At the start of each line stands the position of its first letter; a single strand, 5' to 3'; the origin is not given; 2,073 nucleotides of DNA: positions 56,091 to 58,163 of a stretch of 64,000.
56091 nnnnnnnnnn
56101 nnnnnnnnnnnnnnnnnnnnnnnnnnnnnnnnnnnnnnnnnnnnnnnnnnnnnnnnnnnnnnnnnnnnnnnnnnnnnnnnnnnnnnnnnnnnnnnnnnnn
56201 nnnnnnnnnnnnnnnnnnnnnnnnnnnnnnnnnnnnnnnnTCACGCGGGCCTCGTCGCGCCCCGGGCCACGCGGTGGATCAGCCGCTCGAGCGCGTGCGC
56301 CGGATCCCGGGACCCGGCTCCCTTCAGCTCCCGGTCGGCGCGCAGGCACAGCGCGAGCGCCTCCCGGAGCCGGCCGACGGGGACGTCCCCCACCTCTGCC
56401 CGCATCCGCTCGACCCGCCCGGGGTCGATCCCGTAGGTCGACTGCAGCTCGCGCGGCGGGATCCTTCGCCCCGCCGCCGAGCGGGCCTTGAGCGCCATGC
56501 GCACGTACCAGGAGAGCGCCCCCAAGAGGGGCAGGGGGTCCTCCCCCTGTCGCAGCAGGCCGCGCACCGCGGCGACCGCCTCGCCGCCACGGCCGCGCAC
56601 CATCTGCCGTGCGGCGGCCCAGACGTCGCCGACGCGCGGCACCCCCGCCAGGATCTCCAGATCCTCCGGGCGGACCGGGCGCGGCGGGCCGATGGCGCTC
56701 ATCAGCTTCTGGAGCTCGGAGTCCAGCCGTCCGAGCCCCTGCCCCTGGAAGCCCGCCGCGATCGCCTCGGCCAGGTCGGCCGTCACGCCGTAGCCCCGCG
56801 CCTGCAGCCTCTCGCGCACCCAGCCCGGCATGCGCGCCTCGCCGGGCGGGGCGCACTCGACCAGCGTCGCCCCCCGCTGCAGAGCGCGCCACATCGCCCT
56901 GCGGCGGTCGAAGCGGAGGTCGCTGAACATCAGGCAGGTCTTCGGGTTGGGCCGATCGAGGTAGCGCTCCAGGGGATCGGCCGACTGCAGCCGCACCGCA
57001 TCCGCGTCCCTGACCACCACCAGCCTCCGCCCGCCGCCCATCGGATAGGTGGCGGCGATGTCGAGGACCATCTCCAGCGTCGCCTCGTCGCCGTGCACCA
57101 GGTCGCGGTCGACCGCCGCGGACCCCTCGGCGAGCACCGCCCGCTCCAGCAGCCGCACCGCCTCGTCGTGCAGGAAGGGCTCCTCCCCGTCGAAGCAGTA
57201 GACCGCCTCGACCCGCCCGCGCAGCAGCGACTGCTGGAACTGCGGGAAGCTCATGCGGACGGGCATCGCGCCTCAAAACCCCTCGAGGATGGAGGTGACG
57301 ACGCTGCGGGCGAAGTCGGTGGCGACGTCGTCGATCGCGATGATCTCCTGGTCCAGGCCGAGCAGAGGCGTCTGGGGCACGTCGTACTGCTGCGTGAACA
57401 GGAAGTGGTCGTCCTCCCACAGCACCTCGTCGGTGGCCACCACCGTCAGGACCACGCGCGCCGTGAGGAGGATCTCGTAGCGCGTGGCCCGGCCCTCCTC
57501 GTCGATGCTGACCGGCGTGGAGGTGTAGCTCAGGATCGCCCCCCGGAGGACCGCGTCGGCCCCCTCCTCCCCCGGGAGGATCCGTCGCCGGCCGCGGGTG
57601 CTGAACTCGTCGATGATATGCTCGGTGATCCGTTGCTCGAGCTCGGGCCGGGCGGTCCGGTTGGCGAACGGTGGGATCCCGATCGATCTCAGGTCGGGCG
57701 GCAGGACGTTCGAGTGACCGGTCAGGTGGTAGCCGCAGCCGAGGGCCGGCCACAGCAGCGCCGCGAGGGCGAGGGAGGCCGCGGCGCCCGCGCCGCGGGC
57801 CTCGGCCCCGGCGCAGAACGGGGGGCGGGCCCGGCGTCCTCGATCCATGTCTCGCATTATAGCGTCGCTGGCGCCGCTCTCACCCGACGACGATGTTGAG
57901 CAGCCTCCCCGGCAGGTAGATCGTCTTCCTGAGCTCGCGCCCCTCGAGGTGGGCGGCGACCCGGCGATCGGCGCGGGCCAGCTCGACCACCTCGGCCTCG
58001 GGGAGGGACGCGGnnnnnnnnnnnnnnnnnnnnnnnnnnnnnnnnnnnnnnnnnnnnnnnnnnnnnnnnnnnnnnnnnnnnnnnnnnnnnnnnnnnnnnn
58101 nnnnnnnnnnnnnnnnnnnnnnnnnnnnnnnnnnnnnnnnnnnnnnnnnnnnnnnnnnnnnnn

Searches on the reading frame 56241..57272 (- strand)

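Call 74: search_protein_families(library=pfam, proteins=[window:56241-57272:-], max_evalue=0.0001)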
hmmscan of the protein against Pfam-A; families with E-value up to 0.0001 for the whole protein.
window:56241-57272:- (343 aa): 2 families
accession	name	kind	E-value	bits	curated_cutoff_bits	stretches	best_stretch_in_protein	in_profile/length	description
PF21694.2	DNA_pol3_delta_C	-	9.3e-11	42.2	27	1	222-333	9-119/121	DNA polymerase III delta subunit, C-terminal domain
PF06144.19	DNA_pol3_delta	-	3.6e-07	30.7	21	1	25-140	1-123/124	DNA polymerase III, delta subunit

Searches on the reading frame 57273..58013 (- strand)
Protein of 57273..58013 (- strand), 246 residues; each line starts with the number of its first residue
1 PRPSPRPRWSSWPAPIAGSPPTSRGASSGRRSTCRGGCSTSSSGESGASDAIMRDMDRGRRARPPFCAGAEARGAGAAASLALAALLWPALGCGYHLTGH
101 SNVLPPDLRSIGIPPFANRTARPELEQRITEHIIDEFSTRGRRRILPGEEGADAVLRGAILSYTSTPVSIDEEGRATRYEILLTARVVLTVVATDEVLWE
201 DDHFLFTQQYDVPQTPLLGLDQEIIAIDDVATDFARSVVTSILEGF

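Call 74: search_protein_families(library=pfam, proteins=[window:57273-58013:-], max_evalue=0.0001)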
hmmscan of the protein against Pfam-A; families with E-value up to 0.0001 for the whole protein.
window:57273-58013:- (246 aa): 1 family
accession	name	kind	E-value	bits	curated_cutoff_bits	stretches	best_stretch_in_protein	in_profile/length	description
PF04390.17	LptE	-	5.7e-18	66.1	23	1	108-241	1-117/118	Lipopolysaccharide-assembly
